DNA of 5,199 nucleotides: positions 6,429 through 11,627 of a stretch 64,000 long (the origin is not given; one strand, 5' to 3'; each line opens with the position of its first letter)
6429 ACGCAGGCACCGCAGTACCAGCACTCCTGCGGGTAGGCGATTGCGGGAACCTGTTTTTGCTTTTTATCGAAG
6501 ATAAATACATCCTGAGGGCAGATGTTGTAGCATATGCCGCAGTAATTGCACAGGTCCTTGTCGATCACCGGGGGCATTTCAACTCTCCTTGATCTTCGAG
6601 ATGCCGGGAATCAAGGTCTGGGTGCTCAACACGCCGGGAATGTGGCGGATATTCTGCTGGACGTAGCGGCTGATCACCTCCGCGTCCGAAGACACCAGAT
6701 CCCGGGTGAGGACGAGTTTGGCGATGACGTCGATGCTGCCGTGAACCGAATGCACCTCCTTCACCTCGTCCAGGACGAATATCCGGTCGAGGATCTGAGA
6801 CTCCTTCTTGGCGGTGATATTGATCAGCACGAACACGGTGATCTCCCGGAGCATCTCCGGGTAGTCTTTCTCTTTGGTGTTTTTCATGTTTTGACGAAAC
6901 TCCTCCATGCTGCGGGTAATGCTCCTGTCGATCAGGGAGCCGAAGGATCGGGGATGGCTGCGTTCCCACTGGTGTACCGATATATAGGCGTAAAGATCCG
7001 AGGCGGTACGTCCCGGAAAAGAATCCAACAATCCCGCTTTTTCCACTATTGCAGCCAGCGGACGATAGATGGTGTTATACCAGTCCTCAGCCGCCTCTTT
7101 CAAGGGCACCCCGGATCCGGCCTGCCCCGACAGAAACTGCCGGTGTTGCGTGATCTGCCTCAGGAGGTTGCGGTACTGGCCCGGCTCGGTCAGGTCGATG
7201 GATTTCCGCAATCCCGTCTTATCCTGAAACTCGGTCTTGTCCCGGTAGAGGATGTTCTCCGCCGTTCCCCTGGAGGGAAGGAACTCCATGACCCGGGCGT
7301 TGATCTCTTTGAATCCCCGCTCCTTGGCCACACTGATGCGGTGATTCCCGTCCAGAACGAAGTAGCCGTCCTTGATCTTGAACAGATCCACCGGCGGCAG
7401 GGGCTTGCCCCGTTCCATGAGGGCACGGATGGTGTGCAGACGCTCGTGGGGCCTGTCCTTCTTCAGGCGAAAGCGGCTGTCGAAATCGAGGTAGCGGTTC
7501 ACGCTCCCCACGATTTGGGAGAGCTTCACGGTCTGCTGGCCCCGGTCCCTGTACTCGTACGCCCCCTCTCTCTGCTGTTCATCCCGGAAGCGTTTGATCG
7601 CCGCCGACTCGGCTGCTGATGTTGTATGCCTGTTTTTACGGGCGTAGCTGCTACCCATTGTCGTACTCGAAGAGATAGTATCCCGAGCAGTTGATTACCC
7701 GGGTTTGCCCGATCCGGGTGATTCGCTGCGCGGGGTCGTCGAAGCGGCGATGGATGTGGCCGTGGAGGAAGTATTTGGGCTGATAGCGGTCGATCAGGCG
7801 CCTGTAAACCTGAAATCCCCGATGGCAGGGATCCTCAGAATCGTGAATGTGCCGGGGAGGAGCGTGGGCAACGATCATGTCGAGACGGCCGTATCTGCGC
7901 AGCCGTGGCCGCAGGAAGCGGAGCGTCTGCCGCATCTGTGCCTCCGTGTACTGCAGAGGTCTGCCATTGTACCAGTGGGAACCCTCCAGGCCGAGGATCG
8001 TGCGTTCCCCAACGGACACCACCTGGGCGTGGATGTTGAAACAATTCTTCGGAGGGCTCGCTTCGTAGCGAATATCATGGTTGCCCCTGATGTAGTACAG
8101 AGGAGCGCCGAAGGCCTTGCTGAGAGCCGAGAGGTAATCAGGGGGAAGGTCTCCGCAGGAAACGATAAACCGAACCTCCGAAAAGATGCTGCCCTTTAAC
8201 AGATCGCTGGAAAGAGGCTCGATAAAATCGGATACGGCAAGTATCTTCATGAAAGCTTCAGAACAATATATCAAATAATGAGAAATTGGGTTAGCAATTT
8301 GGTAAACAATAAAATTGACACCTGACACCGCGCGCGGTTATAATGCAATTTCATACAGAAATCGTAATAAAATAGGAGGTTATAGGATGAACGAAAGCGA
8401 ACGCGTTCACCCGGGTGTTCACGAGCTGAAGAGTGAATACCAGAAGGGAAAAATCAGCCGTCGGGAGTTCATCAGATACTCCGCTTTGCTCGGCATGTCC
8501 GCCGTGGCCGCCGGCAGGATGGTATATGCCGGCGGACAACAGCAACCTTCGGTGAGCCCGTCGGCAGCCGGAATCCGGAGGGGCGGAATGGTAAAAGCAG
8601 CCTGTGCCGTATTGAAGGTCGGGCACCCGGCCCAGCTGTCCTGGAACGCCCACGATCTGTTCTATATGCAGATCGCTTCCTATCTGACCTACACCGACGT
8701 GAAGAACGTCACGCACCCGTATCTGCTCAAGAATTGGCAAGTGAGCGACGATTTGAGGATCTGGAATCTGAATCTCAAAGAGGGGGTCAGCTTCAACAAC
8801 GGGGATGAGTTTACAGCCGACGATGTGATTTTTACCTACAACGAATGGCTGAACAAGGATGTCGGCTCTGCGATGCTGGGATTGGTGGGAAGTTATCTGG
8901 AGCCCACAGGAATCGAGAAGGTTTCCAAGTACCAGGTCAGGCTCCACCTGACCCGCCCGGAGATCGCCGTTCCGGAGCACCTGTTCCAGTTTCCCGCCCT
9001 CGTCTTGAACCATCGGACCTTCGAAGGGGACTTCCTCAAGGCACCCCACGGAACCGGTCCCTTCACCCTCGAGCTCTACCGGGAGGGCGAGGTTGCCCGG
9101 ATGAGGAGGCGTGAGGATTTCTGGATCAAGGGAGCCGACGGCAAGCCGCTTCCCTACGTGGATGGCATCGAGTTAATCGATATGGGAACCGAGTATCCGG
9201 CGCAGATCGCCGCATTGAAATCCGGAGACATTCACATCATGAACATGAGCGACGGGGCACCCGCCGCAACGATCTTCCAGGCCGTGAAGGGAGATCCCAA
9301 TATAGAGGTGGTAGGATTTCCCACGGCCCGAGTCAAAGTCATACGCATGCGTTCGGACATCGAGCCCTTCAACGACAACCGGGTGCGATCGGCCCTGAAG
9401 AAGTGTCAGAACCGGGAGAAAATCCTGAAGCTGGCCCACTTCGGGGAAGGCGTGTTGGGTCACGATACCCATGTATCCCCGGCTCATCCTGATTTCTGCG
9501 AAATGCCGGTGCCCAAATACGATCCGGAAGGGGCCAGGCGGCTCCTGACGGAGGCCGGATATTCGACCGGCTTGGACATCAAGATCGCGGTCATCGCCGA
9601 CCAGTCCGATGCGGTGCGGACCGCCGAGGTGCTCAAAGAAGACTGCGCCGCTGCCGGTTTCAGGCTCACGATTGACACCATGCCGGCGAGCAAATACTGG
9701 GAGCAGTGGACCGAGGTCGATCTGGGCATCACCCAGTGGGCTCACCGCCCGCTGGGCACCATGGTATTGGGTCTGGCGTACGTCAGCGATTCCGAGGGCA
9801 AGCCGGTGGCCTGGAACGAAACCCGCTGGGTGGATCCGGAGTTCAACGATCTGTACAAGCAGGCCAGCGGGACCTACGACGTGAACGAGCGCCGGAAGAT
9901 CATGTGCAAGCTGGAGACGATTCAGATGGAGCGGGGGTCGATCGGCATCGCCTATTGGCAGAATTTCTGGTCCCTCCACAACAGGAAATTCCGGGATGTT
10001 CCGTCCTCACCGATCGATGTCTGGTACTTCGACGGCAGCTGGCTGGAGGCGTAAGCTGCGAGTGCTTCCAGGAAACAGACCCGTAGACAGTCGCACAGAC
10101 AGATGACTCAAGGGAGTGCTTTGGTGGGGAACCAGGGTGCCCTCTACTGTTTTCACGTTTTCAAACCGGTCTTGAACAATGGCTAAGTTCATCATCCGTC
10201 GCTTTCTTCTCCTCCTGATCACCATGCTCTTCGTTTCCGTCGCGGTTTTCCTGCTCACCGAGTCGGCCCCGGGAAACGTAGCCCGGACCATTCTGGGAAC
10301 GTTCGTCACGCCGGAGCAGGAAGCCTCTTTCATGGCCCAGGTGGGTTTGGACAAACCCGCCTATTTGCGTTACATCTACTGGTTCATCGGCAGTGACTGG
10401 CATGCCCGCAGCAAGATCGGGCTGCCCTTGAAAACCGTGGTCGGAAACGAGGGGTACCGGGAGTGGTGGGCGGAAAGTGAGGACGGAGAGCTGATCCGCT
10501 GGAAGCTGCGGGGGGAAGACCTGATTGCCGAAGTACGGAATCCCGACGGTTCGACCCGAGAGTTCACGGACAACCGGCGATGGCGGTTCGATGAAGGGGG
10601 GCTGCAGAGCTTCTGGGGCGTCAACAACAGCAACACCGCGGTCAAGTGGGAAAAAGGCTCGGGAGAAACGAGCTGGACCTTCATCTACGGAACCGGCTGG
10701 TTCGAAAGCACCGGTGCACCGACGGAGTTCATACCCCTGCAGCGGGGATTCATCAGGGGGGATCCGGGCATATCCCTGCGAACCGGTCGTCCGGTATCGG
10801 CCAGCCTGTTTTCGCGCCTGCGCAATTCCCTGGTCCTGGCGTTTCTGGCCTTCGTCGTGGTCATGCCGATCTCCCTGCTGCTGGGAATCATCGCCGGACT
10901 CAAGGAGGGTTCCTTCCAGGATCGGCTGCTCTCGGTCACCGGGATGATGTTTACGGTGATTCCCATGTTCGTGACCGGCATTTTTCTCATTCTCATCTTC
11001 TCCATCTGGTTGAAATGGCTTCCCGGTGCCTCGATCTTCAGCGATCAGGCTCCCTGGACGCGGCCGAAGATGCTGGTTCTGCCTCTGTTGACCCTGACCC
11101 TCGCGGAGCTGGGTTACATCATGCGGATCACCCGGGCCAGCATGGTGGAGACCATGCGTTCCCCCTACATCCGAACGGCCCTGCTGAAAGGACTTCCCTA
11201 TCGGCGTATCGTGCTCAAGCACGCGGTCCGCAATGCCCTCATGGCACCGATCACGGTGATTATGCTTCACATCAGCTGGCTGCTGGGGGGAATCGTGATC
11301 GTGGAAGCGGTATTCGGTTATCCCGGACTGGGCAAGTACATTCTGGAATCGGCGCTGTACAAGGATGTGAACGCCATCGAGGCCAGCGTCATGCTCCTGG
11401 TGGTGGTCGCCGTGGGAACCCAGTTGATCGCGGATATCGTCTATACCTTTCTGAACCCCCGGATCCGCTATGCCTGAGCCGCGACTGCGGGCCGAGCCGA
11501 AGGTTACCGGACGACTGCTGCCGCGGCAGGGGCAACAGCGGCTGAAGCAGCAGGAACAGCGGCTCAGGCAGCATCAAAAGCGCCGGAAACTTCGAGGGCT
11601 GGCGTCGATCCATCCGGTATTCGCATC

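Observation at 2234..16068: Divergent double-MttB locus with no corrinoid partner, wired to an AprAB-like flavoprotein/ferredoxin pair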

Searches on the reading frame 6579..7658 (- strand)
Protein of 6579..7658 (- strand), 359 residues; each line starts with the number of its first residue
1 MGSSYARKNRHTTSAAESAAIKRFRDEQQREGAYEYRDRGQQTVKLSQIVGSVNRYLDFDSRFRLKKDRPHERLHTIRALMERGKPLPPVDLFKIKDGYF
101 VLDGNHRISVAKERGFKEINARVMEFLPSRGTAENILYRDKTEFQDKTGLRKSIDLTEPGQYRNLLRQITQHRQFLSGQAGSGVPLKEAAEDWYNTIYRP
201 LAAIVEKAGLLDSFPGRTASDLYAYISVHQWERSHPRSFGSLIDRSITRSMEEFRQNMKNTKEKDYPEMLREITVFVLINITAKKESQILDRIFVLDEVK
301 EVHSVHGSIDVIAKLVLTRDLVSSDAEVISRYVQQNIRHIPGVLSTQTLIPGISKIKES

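Call 3: search_protein_families(library=pfam, proteins=[window:6579-7658:-], max_evalue=0.01)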
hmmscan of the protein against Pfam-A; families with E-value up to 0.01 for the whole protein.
window:6579-7658:- (359 aa): 2 families
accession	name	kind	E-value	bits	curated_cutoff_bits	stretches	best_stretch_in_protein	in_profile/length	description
PF01037.27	AsnC_trans_reg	-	1.2e-06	28.8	25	1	277-350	1-69/73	Lrp/AsnC ligand binding domain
PF13224.11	DUF4032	-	0.0074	16.6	23.8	0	163-196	128-161/163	Domain of unknown function (DUF4032)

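Call 10: search_protein_families(library=ncbifam, proteins=[window:6579-7658:-], max_evalue=0.001)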
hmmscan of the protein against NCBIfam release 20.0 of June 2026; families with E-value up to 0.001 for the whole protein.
window:6579-7658:- (359 aa): 1 family
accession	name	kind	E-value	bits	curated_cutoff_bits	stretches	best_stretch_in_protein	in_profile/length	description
NF040947.1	trans_reg_LysM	equivalog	4.9e-05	23.1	180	1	271-350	58-131/136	HTH-type transcriptional regulator LysM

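Call 27: search_solved_structures(query=window:6579-7658:-, max_evalue=10)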
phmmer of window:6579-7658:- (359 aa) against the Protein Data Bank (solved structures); distinct sequences matched with E-value up to 10: 10.
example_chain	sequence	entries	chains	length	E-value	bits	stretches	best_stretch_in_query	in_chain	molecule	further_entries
2cvi_A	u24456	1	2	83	4.8e-06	29.2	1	273-351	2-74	75aa long hypothetical regulatory protein AsnC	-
2e1a_A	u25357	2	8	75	5.4e-06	29.1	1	273-350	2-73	75aa long hypothetical regulatory protein AsnC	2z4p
2zbc_A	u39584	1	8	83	1.1e-05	28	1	275-351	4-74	83aa long hypothetical transcriptional regulator asnC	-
2djw_A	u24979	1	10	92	0.013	18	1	273-350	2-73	probable transcriptional regulator, AsnC family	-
2cyy_A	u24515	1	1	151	0.058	15.8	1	267-350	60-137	Putative HTH-type transcriptional regulator PH1519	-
1ri7_A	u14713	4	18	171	0.073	15.5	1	267-350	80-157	Putative transcriptional regulator | Putative HTH-type transcriptional regulator PH1519 | Uncharacterized HTH-type transcriptional regulator PH1519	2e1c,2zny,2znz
5ykh_A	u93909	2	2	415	0.7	12.2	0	148-182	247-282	Pumilio homolog 1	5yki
7d4i_5K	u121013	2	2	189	0.91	11.9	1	236-325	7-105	rRNA-processing protein FCF1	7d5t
5wlc_SL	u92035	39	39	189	0.99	11.7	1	236-325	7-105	Utp24 | rRNA-processing protein FCF1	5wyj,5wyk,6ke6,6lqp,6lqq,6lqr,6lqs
7suk_SL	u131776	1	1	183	1.8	10.9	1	237-325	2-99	rRNA-processing protein FCF1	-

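Call 42: search_protein_families(library=pfam, proteins=[window:6579-7658:-], max_evalue=0.5)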
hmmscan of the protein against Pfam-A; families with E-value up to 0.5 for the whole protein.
window:6579-7658:- (359 aa): 2 families
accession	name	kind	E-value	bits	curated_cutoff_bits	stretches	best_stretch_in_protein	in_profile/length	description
PF01037.27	AsnC_trans_reg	-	1.2e-06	28.8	25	1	277-350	1-69/73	Lrp/AsnC ligand binding domain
PF13224.11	DUF4032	-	0.0074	16.6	23.8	1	163-196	128-161/163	Domain of unknown function (DUF4032)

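Call 62: search_protein_families(library=pfam, alignment_id=A2, max_evalue=1)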
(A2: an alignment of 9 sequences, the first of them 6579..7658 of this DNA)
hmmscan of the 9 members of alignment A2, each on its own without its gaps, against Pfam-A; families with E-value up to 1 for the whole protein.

A. member 1, window:6579-7658:- (359 aa): 2 families
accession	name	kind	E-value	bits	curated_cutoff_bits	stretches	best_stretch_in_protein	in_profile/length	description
PF01037.27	AsnC_trans_reg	-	1.2e-06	28.8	25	1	277-350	1-69/73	Lrp/AsnC ligand binding domain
PF13224.11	DUF4032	-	0.0074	16.6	23.8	1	163-196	128-161/163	Domain of unknown function (DUF4032)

B. families by the number of members that match (of 9 scanned): 9 families
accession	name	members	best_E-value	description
PF01037.27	AsnC_trans_reg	9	1.1e-07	Lrp/AsnC ligand binding domain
PF13224.11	DUF4032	6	0.0026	Domain of unknown function (DUF4032)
PF06245.16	DUF1015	1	0.01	Protein of unknown function (DUF1015)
PF02195.25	ParB_N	1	0.027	ParB N-terminal domain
PF25006.1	DUF7783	1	0.03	Domain of unknown function (DUF7783)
PF11037.13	Musclin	1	0.036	Insulin-resistance promoting peptide in skeletal muscle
PF06771.16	Desmo_N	1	0.048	Viral Desmoplakin N-terminus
PF19153.5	DUF5835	1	0.063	Family of unknown function (DUF5835)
PF17280.7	DUF5345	1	0.14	Family of unknown function (DUF5345)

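Call 63: search_solved_structures(query=A2, max_evalue=10)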
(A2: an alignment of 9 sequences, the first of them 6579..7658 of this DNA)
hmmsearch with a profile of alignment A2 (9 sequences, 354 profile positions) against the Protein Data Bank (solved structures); distinct sequences matched with E-value up to 10: 7.
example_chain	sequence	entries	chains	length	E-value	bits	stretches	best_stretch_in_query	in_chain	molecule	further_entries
2cvi_A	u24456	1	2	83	8.3e-08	35.1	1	269-348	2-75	75aa long hypothetical regulatory protein AsnC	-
2e1a_A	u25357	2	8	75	1.2e-07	34.6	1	269-346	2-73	75aa long hypothetical regulatory protein AsnC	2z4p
2zbc_A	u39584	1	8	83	9e-07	31.7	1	271-347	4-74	83aa long hypothetical transcriptional regulator asnC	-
2djw_A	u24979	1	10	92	0.18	14.2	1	269-346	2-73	probable transcriptional regulator, AsnC family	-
7fby_A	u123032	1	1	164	0.42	13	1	268-347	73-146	Transcriptional regulatory protein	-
9w4v_A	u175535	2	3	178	0.45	12.9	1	268-347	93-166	Uncharacterized HTH-type transcriptional regulator PH0140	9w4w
3ab1_A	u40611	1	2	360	1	11.7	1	84-140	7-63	Ferredoxin--NADP reductase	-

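Call 70: predict_structure(protein=window:6579-7658:-)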
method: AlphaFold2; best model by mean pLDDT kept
length: 359 residues; sequences in the alignment: 1
mean_pLDDT: 32.6   pTM: 0.21
mean pLDDT of the five models: 32.6, 29.7, 29.2, 28.2, 28.0
residues with pLDDT >= 90: 0; 70-90: 0; 50-70: 0; < 50: 359
segments of 3 or more residues with pLDDT < 50: 1-359
pLDDT, mean of each block of 10 residues (from residue 1): 34 41 44 32 29 27 27 31 37 33 32 35 33 28 29 33 39 35 36 41 40 33 29 28 28 36 33 27 27 27 27 30 37 36 30 27
secondary structure, 60 per line:
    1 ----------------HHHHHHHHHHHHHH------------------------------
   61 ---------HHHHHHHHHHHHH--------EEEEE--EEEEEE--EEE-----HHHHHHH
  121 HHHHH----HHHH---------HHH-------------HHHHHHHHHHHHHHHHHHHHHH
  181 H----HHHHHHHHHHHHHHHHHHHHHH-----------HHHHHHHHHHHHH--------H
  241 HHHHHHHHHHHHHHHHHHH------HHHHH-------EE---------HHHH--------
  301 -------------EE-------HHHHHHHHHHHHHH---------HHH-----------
elements in order: H17-30 H70-82 E91-95 E98-103 E106-108 H114-125 H130-133 H159-181 H186-207 H219-231 H240-259 H266-270 H289-292 H323-336

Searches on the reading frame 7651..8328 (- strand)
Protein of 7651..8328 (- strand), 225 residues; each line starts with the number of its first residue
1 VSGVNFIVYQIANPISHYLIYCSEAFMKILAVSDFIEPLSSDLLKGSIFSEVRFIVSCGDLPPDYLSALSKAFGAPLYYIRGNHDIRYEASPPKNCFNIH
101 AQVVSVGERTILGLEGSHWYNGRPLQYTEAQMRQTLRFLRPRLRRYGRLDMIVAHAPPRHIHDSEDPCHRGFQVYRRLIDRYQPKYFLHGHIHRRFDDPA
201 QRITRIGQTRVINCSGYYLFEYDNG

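Call 3: search_protein_families(library=pfam, proteins=[window:7651-8328:-], max_evalue=0.01)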
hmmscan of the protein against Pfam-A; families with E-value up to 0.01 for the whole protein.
window:7651-8328:- (225 aa): 2 families
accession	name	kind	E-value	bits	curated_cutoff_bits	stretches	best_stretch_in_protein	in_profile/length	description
PF00149.33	Metallophos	-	2.9e-11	44.6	21.5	1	49-194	27-190/191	Calcineurin-like phosphoesterase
PF12850.12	Metallophos_2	-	6.5e-08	33.2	27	1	27-213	1-131/154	Calcineurin-like phosphoesterase superfamily domain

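Call 10: search_protein_families(library=ncbifam, proteins=[window:7651-8328:-], max_evalue=0.001)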
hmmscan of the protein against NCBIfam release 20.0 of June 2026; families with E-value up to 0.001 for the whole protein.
window:7651-8328:- (225 aa): 1 family
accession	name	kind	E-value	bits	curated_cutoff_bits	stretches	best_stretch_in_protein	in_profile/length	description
TIGR00040.1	yfcE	subfamily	0.00047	20.3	56.25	1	27-106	1-83/158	YfcE family phosphodiesterase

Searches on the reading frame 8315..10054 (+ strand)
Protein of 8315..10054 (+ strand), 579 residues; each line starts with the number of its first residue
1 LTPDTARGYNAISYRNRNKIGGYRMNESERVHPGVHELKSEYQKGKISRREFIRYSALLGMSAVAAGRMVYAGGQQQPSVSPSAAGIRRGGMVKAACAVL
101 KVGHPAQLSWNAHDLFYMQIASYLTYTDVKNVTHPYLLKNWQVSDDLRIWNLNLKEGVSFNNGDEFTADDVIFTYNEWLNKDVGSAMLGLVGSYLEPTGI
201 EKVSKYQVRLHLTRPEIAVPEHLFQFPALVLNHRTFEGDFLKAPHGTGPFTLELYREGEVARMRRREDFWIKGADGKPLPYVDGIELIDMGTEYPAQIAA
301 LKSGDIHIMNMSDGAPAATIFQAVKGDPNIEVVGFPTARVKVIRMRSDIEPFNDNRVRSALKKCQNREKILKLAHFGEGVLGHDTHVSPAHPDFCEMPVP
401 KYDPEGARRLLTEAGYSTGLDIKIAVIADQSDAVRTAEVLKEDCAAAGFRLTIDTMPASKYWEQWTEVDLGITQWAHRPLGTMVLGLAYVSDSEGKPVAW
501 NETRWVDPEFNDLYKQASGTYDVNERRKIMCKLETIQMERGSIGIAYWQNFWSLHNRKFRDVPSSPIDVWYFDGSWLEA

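Call 4: search_protein_families(library=pfam, proteins=[window:8315-10054:+], max_evalue=0.01)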
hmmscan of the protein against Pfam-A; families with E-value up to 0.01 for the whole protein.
window:8315-10054:+ (579 aa): 1 family
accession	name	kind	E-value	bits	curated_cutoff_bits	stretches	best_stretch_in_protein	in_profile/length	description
PF00496.27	SBP_bac_5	-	2.5e-65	221.4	32.4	1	134-478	3-349/368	Bacterial extracellular solute-binding proteins, family 5 Middle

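Call 10: search_protein_families(library=ncbifam, proteins=[window:8315-10054:+], max_evalue=0.001)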
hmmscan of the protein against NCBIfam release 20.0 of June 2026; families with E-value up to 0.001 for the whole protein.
window:8315-10054:+ (579 aa): 10 families
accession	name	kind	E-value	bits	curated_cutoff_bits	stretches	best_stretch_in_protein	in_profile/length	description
TIGR02294.1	nickel_nikA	equivalog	1.1e-25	90.2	393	1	125-473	41-396/501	nickel ABC transporter substrate-binding protein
NF045468.1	Opp5A_nikA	equivalog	2.8e-23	82.2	600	1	125-536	49-446/488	nickel ABC transporter substrate-binding protein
NF011689.0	PRK15109.1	equivalog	1.5e-22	80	560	1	78-527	22-488/547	ABC transporter substrate-binding protein SapA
NF045467.1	Opp4A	equivalog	2.2e-21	75.7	650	1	126-417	72-381/556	oligopeptide ABC transporter substrate-binding protein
NF011942.0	PRK15413.1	equivalog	8.4e-20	70.9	594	1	130-460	72-387/512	glutathione ABC transporter substrate-binding protein GsiB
NF043070.1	DppA_dipep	equivalog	2.7e-18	65.8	1005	1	134-536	75-493/535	dipeptide ABC transporter periplasmic-binding protein DppA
TIGR04028.1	SBP_KPN_01854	hypoth_equivalog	8.3e-13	47.7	468.5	1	119-421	29-336/509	TIGR04028 family ABC transporter substrate-binding protein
NF047575.1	opine_bind_CntA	exception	9.7e-13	47.5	800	1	129-424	73-368/535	staphylopine-dependent metal ABC transporter substrate-binding lipoprotein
NF011684.0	PRK15104.1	equivalog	1.2e-07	30.8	947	0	319-433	277-396/543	oligopeptide ABC transporter substrate-binding protein OppA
NF010149.0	PRK13626.1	equivalog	7.5e-05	21.6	476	1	119-253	149-274/552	HTH-type transcriptional regulator SgrR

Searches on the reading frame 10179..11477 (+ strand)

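Call 4: search_protein_families(library=pfam, proteins=[window:10179-11477:+], max_evalue=0.01)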
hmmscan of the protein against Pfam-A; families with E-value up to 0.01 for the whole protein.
window:10179-11477:+ (432 aa): 2 families
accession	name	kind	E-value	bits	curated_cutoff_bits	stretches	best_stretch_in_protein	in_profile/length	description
PF00528.27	BPD_transp_1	-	2.8e-30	105.8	26.4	1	233-430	2-183/184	Binding-protein-dependent transport system inner membrane component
PF19300.4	BPD_transp_1_N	-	8.9e-09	36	23.8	1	1-71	1-71/114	Binding-prot-dependent transport system membrane comp, N-term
